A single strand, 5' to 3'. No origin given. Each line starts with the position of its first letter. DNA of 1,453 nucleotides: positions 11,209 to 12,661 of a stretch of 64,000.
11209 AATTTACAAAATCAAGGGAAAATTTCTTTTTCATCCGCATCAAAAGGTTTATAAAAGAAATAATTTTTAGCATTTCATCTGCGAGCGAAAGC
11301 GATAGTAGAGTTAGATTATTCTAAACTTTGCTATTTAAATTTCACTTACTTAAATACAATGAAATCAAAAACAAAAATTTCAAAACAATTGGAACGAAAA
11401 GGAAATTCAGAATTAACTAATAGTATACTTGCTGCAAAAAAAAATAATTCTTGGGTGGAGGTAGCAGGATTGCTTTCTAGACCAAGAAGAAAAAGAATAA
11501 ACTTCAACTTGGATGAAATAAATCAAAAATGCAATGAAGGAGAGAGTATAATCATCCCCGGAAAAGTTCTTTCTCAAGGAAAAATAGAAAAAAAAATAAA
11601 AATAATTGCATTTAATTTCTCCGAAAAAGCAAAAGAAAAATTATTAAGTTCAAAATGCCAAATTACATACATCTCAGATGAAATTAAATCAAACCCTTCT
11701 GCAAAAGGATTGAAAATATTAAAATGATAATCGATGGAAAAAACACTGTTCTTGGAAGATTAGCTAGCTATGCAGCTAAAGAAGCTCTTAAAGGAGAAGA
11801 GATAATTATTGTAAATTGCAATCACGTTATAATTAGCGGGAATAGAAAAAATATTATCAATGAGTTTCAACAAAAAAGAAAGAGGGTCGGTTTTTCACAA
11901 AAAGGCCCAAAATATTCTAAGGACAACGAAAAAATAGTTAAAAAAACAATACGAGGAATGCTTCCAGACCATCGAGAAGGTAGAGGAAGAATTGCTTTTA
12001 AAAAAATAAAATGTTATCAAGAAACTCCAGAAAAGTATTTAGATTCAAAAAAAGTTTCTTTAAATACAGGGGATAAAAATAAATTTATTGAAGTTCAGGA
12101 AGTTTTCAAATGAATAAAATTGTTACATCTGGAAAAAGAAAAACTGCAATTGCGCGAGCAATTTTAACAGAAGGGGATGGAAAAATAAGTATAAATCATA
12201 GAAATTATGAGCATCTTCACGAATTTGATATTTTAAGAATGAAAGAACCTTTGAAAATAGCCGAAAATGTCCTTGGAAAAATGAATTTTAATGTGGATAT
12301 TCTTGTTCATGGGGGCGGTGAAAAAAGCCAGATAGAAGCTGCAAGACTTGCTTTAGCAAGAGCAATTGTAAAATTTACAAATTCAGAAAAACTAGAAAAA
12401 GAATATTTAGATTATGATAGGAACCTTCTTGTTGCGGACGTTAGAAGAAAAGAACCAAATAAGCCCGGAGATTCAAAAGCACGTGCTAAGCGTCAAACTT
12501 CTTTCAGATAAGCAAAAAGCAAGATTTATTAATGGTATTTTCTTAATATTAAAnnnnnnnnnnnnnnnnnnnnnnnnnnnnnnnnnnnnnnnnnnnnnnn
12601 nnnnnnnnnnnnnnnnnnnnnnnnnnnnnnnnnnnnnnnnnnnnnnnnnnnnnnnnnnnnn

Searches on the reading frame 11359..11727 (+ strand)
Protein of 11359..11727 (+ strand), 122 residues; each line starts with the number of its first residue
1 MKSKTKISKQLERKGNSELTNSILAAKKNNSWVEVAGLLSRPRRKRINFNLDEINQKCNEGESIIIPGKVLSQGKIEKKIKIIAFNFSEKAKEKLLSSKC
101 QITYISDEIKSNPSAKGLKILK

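Call 57: search_protein_families(library=pfam, proteins=[window:11359-11727:+], max_evalue=0.001)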
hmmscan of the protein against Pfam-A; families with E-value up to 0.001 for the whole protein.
window:11359-11727:+ (122 aa): 1 family
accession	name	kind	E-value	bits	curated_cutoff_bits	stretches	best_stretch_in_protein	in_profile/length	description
PF00828.25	Ribosomal_L27A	-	0.00011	23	21.5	1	69-95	38-64/72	Ribosomal proteins 50S-L15, 50S-L18e, 60S-L27A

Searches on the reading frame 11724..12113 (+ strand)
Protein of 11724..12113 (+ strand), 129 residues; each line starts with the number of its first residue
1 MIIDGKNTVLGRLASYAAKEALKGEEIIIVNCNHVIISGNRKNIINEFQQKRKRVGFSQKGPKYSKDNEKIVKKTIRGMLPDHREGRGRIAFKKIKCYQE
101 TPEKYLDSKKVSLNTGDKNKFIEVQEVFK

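Call 57: search_protein_families(library=pfam, proteins=[window:11724-12113:+], max_evalue=0.001)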
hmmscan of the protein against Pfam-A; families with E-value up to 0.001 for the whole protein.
window:11724-12113:+ (129 aa): 1 family
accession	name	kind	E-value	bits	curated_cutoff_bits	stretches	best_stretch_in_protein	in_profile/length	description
PF00572.24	Ribosomal_L13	-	4.5e-15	56.2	23.8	1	2-103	5-118/119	Ribosomal protein L13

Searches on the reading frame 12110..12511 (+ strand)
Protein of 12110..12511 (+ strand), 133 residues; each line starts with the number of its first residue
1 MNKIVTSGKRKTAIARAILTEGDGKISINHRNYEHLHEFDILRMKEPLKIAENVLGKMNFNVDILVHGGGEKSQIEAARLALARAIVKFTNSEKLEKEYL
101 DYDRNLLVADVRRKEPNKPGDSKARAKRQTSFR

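Call 57: search_protein_families(library=pfam, proteins=[window:12110-12511:+], max_evalue=0.001)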
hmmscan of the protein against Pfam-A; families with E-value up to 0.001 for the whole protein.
window:12110-12511:+ (133 aa): 1 family
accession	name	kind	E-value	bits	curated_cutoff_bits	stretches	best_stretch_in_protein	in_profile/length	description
PF00380.25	Ribosomal_S9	-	7.6e-33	114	22.5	1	8-133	1-121/121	Ribosomal protein S9/S16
